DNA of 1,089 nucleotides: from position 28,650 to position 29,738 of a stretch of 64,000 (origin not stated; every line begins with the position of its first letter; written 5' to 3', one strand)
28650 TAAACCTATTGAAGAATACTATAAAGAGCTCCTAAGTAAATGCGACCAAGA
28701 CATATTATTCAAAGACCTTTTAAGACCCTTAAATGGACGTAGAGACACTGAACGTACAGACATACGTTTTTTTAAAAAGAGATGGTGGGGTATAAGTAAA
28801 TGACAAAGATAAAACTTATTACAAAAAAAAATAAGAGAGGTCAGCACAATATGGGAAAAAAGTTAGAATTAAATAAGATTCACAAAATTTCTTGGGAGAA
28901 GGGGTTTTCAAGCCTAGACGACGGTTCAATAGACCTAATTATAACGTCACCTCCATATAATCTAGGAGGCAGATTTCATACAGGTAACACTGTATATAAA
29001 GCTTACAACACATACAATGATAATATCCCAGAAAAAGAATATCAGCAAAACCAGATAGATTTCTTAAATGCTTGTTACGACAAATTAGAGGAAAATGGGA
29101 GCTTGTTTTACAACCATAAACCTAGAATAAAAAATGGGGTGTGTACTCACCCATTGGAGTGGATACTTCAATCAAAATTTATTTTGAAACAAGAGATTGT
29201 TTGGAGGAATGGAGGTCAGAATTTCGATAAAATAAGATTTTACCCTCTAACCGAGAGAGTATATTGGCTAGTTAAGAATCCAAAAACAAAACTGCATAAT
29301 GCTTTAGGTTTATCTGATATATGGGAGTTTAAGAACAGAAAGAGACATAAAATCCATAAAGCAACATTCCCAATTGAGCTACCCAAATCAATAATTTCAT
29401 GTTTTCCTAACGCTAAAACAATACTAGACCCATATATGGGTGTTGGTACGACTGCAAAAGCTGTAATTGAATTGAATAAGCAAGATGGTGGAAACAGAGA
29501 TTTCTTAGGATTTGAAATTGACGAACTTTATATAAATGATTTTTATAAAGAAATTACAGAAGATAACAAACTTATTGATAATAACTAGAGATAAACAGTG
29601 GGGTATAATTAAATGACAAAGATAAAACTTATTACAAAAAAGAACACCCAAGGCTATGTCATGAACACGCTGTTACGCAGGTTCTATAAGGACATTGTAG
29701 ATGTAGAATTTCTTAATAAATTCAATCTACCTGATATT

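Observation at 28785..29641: DNA methyltransferase gene inserted as a cassette bracketed by 44-bp direct repeats that duplicate the RBS and first 11 codons of the downstream gene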

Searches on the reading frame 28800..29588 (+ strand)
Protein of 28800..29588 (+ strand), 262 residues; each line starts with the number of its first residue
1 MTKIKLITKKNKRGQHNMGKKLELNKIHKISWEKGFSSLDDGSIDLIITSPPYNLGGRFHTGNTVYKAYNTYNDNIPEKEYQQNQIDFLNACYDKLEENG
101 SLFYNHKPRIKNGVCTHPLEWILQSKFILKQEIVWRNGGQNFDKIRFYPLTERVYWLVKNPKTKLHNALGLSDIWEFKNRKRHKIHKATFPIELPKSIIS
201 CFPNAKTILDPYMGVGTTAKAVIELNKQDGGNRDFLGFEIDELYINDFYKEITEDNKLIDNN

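Call 5: search_protein_families(library=pfam, proteins=[window:28800-29588:+], max_evalue=0.01)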
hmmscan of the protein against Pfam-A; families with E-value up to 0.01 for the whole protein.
window:28800-29588:+ (262 aa): 1 family
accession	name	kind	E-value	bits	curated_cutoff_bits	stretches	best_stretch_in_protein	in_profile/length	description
PF01555.25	N6_N4_Mtase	-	1.3e-30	107.5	26.7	1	44-248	1-219/221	DNA methylase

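Call 13: search_dna_similar(query=window:28851-29585:+, collection=phages, mode=protein, max_rows=40)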
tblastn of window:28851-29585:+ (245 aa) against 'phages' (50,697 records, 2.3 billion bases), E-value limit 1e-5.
Records with a match: 153; places in all: 158; records where one place covers at least 80% of the query: 142.
Best place of each record, by identity: >=99% 2; 80-90% 1; <60% 150.
By first word of the organism name: Staphylococcus 32; Synechococcus 28; Mycobacterium 11; Cyanophage 10; Streptococcus 10; Lactococcus 10; Vibrio 6; Sulfolobus 6; Pseudoalteromonas 5; uncultured 4; and 19 more.
By host as written in the record: - 29; Staphylococcus aureus 15; Lactococcus lactis 10; Synechococcus sp. 9; Mycobacterium smegmatis mc2 155 8; Synechococcus 4; Staphylococcus carnosus TM300 4; Sulfolobus 4; and 49 more.
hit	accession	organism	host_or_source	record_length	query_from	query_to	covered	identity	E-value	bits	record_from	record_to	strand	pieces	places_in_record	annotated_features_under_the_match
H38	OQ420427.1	Enterococcus phage 53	Enterococcus sp.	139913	1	245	100%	100.0%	4e-163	505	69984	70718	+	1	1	adenine specific methyltransferase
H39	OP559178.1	Enterococcus phage vB_Efa29212_3e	Enterococcus sp.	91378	1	245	100%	99.2%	1e-161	501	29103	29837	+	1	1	hypothetical protein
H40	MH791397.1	Enterococcus phage EfsSzw-1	Enterococcus faecalis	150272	3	236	96%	81.3%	4e-133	419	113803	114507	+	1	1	DNA methylase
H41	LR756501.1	uncultured phage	metagenomic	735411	6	228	91%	37.0%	4e-31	126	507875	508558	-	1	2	record has no annotation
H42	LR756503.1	uncultured phage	metagenomic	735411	6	228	91%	37.0%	4e-31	126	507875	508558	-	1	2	record has no annotation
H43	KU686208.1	Synechococcus phage S-CAM22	Synechococcus sp.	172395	17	229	87%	37.3%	9e-37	142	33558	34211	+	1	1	DNA methylase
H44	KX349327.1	Cyanophage S-RIM12_WH_07_0310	USA: Vineyard Sound, Massachusetts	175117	17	227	86%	37.7%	2e-36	141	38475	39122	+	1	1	putative DNA modification methylase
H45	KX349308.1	Cyanophage S-RIM12_Np_15_0310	Synechococcus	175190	17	227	86%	37.7%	2e-36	141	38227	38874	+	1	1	putative DNA modification methylase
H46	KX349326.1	Cyanophage S-RIM12_WH_05_0310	USA: Vineyard Sound, Massachusetts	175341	17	227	86%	37.7%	2e-36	141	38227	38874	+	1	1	putative DNA modification methylase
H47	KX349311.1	Cyanophage S-RIM12_RW_04_0310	Synechococcus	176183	17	227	86%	37.7%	2e-36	141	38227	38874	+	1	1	putative DNA modification methylase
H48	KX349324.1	Cyanophage S-RIM12_W1_12_0610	Synechococcus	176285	17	227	86%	37.7%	3e-36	141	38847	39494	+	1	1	putative DNA modification methylase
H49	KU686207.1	Synechococcus phage S-CAM22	Synechococcus sp.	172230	17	229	87%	36.9%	8e-37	142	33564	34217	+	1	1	DNA methylase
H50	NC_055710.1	Synechococcus phage S-CAM22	Synechococcus sp.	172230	17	229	87%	36.9%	8e-37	142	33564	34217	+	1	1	DNA methyltransferase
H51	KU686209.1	Synechococcus phage S-CAM22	Synechococcus sp.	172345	17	229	87%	36.9%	8e-37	142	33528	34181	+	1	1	DNA methylase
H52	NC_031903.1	Synechococcus phage S-CAM22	Synechococcus sp.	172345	17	229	87%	36.9%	8e-37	142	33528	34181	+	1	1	DNA methyltransferase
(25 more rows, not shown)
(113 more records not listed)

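Call 14: get_annotated_region(hit=H40, flank=3500)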
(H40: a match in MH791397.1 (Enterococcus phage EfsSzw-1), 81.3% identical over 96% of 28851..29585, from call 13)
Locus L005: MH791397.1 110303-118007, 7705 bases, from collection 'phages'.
description: UNVERIFIED: Enterococcus phage EfsSzw-1, complete genome.
organism: Enterococcus phage EfsSzw-1 (NCBI taxid 2419745)
taxonomy: Viruses; Duplodnaviria; Heunggongvirae; Uroviricota; Caudoviricetes; Herelleviridae; Brockvirinae; Schiekvirus
host: Enterococcus faecalis; source: sewage water; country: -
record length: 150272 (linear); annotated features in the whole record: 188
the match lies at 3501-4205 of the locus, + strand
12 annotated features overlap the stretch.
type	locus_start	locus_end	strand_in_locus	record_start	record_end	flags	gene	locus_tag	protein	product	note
CDS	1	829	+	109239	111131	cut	-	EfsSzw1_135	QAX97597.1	putative exonuclease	-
CDS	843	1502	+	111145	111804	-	-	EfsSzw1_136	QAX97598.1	hypothetical protein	hypothetical protein EFP gp048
CDS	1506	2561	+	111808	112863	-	-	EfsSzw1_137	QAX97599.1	putative primase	-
CDS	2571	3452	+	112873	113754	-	-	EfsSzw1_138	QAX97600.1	hypothetical protein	hypothetical protein EFP gp051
CDS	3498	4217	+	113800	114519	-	-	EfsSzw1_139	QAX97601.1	DNA methylase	-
CDS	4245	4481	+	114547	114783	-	-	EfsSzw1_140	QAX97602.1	hypothetical protein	-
CDS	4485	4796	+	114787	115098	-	-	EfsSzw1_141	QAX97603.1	hypothetical protein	-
CDS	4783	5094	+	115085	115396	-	-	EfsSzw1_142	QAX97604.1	hypothetical protein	-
CDS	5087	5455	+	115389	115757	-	-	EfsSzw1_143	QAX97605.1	hypothetical protein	hypothetical protein EFP gp055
CDS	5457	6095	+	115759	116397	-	-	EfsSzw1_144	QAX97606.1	hypothetical protein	-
CDS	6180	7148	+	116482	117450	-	-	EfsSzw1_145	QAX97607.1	homing endonuclease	-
CDS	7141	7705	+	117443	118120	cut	-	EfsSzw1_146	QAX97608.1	putative resolvase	-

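Call 25: find_homologous_proteins(query=window:28851-29585:+, max_evalue=1e-20)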
Query window:28851-29585:+ (245 aa): 2340 proteins with E <= 1e-20 among 3724 candidates; the best 120 are listed.
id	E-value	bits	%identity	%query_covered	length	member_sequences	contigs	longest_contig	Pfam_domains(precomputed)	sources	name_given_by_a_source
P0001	5.0e-166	568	99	100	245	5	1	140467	PF01555.25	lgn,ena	-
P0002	4.4e-136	470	81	96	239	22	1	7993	PF01555.25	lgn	-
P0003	2.2e-127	442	78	95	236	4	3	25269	PF01555.25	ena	-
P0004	5.9e-127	440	77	95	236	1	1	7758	PF01555.25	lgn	-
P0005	7.9e-126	437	75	95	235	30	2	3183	PF01555.25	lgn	-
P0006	1.8e-125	436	75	95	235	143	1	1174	PF01555.25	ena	-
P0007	5.6e-123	427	78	93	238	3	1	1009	PF01555.25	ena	-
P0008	6.0e-123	427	75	95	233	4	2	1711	PF01555.25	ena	-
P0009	6.5e-121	421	78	93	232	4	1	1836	PF01555.25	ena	-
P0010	4.5e-118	411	74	95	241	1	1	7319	PF01555.25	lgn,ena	-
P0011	7.0e-117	407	73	94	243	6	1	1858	PF01555.25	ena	-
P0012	2.4e-116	406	72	95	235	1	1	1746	PF01555.25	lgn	-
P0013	6.3e-115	401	71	96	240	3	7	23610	PF01555.25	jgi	jgi:modification methylase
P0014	1.9e-113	396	72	94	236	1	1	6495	PF01555.25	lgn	-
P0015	9.5e-113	394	70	93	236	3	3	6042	PF01555.25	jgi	-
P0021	1.7e-110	387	71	94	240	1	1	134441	PF01555.25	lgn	-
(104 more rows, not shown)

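Call 26: find_encoding_contigs(protein=P0001, flank=3000, max_places=6)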
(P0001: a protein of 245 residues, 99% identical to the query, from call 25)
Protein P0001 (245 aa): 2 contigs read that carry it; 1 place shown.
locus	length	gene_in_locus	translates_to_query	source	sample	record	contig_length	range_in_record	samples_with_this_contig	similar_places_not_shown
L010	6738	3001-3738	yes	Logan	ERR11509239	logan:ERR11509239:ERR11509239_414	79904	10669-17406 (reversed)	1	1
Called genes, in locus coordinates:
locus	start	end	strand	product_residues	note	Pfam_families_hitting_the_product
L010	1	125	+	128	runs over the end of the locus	-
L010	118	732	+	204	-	-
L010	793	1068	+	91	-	PF04688:Holin_SPP1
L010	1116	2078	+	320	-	PF26182:Ig_NUP210_5th (faint), PF02368:Big_2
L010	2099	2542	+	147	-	-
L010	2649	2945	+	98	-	-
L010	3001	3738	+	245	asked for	PF01555:N6_N4_Mtase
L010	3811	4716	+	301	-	-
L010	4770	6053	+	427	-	PF12850:Metallophos_2 (faint)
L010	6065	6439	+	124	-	PF24195:DUF7420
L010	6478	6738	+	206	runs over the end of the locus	-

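Call 27: find_encoding_contigs(protein=P0003, flank=4000, max_places=4)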
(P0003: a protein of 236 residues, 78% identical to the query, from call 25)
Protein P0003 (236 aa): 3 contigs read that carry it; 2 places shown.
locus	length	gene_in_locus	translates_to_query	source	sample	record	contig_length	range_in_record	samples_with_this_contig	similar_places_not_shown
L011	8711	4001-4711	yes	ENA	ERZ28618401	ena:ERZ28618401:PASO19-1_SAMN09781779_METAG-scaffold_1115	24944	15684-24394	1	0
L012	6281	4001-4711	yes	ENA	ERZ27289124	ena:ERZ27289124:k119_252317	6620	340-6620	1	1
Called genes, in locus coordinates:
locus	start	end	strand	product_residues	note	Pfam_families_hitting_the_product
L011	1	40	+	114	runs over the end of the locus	-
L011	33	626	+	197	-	-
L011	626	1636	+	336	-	PF05496:RuvB_N (weak), PF13604:AAA_30 (faint), PF00004:AAA, PF13173:AAA_14 (faint), PF13401:AAA_22 (faint), PF13177:DNA_pol3_delta2, PF22608:DNAX_ATPase_lid (weak), PF12169:DNA_pol3_gamma3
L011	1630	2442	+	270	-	PF13177:DNA_pol3_delta2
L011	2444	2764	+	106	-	-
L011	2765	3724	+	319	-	-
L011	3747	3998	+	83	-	-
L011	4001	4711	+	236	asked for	PF01555:N6_N4_Mtase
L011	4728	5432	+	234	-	PF02511:Thy1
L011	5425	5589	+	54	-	-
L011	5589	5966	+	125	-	-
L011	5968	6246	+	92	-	PF07659:DUF1599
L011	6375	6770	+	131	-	-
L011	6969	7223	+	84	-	-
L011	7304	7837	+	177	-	-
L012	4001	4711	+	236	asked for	PF01555:N6_N4_Mtase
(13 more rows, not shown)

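Call 28: find_encoding_contigs(protein=P0021, flank=4000, max_places=3)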
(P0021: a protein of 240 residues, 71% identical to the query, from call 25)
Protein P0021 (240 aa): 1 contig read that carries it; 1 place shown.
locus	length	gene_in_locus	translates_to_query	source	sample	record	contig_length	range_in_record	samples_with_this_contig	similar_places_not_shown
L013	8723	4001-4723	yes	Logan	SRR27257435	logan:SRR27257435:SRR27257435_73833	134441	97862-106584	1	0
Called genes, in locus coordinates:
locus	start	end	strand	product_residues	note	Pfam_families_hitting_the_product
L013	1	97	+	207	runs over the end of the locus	-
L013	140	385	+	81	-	-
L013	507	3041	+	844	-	PF03477:ATP-cone, PF13597:NRDD, PF13353:Fer4_12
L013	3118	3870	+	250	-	-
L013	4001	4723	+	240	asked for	PF01555:N6_N4_Mtase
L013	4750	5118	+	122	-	-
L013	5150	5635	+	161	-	PF00692:dUTPase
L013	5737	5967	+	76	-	-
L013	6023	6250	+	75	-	-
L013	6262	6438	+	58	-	-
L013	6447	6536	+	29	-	-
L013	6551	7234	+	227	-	-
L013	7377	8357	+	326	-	PF01555:N6_N4_Mtase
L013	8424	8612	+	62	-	-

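Call 37: search_solved_structures(query=window:28851-29585:+, max_evalue=0.001, show_alignments=2)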
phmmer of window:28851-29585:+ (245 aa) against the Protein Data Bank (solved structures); distinct sequences matched with E-value up to 0.001: 11.
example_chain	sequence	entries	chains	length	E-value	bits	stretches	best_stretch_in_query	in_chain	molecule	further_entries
8s9n_A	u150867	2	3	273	4.3e-26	95.1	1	8-236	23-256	DNA cytosine-N4 methyltransferase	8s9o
8s9m_A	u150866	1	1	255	4.9e-26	94.9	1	15-236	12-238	DNA cytosine-N4 methyltransferase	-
9c3u_A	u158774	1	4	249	2e-09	40.5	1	155-228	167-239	Methyltransferase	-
8urk_A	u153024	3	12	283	2.9e-09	39.9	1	155-229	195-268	Methyltransferase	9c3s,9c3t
7dsu_A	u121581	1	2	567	7.5e-09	38.6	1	73-219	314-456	Mbo45V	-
1g60_A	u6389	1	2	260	1.8e-07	34.1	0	5-143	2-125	Adenine-specific Methyltransferase MboIIA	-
6pbd_A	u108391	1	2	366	8.5e-07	31.8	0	19-148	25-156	Modification methylase CcrMI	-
6k0w_B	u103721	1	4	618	1.1e-05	28.3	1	176-227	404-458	Adenine specific DNA methyltransferase (Mod)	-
2zie_A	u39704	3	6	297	4.5e-05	26.2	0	144-206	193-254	Putative modification methylase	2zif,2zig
5hfj_A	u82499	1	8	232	0.00054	22.7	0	26-229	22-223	Adenine specific DNA methyltransferase (DpnA)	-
5hek_A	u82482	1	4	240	0.00059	22.5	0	26-230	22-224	Adenine specific DNA methyltransferase (DpnA)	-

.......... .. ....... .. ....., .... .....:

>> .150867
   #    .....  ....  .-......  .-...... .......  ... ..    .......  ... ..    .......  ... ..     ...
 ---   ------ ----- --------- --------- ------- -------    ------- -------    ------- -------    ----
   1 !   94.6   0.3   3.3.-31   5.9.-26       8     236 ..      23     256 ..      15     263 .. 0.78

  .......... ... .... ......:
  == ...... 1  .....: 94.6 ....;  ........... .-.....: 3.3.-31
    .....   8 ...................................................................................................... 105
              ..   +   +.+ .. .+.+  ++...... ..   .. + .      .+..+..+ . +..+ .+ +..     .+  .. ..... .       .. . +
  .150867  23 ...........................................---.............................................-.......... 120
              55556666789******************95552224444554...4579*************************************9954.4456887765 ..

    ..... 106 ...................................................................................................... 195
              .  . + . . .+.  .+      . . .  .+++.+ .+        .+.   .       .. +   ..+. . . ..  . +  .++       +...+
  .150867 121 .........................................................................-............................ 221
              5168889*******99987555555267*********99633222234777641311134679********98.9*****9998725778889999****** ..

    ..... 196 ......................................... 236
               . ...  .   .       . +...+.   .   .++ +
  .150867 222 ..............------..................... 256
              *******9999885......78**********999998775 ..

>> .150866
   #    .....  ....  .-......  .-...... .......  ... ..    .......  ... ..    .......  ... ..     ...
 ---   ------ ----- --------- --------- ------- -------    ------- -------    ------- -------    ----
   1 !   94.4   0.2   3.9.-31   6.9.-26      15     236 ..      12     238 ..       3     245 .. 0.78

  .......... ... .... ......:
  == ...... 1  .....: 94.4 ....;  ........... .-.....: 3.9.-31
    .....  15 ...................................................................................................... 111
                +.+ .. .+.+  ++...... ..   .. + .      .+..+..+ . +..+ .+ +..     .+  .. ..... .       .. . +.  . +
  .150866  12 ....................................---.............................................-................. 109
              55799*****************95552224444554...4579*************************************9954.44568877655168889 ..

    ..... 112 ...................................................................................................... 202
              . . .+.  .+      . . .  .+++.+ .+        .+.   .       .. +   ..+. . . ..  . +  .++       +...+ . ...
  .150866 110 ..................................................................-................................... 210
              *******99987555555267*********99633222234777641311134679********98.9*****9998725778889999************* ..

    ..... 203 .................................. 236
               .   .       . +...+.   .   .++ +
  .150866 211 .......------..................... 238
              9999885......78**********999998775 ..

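Call 38: search_protein_families(library=ncbifam, proteins=[window:28851-29585:+], max_evalue=0.01)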
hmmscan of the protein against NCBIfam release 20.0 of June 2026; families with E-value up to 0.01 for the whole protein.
window:28851-29585:+ (245 aa): 3 families
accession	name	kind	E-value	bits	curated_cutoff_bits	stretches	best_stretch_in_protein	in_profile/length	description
NF050803.1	DnaMtaseCcrMCaul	equivalog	2.5e-11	43.1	830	2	160-240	177-252/350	adenine-specific DNA-methyltransferase CcrM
NF008572.0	PRK11524.1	equivalog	3.7e-11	42.7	292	1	20-150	27-143/294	adenine-specific DNA-methyltransferase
NF010253.0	PRK13699.1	subfamily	3.1e-05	23.8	244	0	137-209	115-185/226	DNA methyltransferase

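Call 51: find_related_loci(query=window:28851-29585:+, collection=genome_contigs, flank=4000)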
Query window:28851-29585:+ (245 aa) in genome_contigs; peptide patterns used: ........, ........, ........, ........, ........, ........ (x = any residue, [..] = any of these).
109 stretches matched a pattern; 13 encode a relative of the query (tblastn E <= 1e-3); 13 distinct loci.
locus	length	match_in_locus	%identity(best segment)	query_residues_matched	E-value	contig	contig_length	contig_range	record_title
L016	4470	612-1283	51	5-229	1e-75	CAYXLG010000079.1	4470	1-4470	MAG TPA_asm: uncultured Muribaculaceae bacterium isolate SRP192927_co8_203 genome assembly, contig: NODE_21775_length_44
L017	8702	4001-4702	49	4-243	6e-71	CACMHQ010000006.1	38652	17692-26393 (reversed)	MAG: uncultured Candidatus Actinomarina sp. isolate AG-891-I09 genome assembly, contig: AG-891-I09_NODE_6, whole genome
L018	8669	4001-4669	50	7-235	1e-67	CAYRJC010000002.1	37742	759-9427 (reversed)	MAG TPA_asm: uncultured Candidatus Saccharibacteria bacterium isolate SRP189682_co2_359 genome assembly, contig: NODE_11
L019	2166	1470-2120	49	22-244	1e-68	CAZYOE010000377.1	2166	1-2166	MAG TPA_asm: uncultured Pseudobdellovibrionaceae bacterium isolate SRP278252_co2_253 genome assembly, contig: NODE_11990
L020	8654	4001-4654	48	5-228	6e-64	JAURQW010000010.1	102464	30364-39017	MAG: Gammaproteobacteria bacterium isolate SFB_South_Co_87 k141_1926821, whole genome shotgun sequence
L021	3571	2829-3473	47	7-227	2e-62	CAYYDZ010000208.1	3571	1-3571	MAG TPA_asm: uncultured Microthrixaceae bacterium isolate binchicken_co245_310 genome assembly, contig: NODE_40715_lengt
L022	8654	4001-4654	47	5-228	4e-62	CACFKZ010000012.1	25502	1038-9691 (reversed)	uncultured Pelagibacteraceae bacterium isolate AG-908-F08 genome assembly, contig: AG-908-F08_NODE_11, whole genome shot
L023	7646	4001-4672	45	1-230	2e-61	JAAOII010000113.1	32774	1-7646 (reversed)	MAG: Portiera sp. isolate HC_Bin1 k141_330_113, whole genome shotgun sequence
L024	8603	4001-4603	48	19-228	2e-65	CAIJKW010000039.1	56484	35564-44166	uncultured bacterium isolate MJ-time_bin-4611 genome assembly, contig: bin-4611:39/57, whole genome shotgun sequence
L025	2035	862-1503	41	19-229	3e-41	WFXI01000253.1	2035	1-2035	MAG: Hydrogenothermaceae bacterium isolate S141_44_esom k151_54576, whole genome shotgun sequence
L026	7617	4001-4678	37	19-242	2e-38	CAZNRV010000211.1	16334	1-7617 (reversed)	MAG TPA_asm: uncultured bacterium isolate SRP231805_co4_162 genome assembly, contig: k141_62779, whole genome shotgun se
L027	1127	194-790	27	29-240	1e-11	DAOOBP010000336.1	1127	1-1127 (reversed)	MAG TPA_asm: Salinivirgaceae bacterium isolate AMR_MDS_4041 NODE_138098_length_1127_cov_8.817164, whole genome shotgun s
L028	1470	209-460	33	156-242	8e-7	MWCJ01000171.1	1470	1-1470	MAG: Bacteroidetes bacterium ADurb.Bin217 BWY22_contig000171, whole genome shotgun sequence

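Call 52: find_related_loci(query=window:28851-29585:+, collection=viral_contigs, flank=4000)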
Query window:28851-29585:+ (245 aa) in viral_contigs; peptide patterns used: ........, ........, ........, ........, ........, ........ (x = any residue, [..] = any of these).
60 stretches matched a pattern; 46 encode a relative of the query (tblastn E <= 1e-3); 46 distinct loci.
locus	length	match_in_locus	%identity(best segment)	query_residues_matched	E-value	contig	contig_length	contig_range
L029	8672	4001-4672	70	5-227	3e-110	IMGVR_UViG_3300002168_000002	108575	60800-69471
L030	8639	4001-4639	59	27-240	2e-79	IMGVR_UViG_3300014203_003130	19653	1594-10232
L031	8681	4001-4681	49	2-229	3e-71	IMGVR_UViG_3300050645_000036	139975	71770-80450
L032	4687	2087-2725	53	18-237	1e-71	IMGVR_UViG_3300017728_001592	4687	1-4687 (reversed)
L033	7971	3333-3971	52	18-237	2e-70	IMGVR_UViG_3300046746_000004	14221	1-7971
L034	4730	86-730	50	22-239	7e-70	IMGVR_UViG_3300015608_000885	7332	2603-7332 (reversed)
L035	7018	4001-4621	53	17-229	2e-69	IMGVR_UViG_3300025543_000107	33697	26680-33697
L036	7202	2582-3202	53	17-229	2e-69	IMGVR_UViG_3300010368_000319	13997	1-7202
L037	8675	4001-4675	49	7-237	2e-69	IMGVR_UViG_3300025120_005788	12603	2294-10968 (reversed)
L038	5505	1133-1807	49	7-237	2e-69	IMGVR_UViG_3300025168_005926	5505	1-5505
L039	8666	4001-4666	51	10-241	2e-69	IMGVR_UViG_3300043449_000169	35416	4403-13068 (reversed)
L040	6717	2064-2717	51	5-228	1e-68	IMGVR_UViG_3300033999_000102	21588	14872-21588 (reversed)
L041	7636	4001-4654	51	5-228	1e-68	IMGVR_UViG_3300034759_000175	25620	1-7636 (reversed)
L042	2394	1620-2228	52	19-227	1e-69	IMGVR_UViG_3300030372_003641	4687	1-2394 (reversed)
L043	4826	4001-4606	52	22-229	3e-68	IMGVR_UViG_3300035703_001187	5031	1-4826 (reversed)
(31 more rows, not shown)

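Call 72: search_protein_families(library=phrogs, proteins=[window:28851-29585:+], max_evalue=0.00001)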
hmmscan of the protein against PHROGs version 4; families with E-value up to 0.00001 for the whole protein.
window:28851-29585:+ (245 aa): 4 families
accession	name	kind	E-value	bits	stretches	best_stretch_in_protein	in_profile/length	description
phrog_67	-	other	5.3e-37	129.3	1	21-234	137-342/743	DNA methyltransferase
phrog_498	-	other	9.9e-14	51.8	1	22-229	218-414/633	DNA methyltransferase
phrog_3008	-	other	6.6e-07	29.8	1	158-238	135-214/244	DNA methyltransferase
phrog_18293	-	other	1.6e-06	29.1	1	156-239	33-111/119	methyltransferase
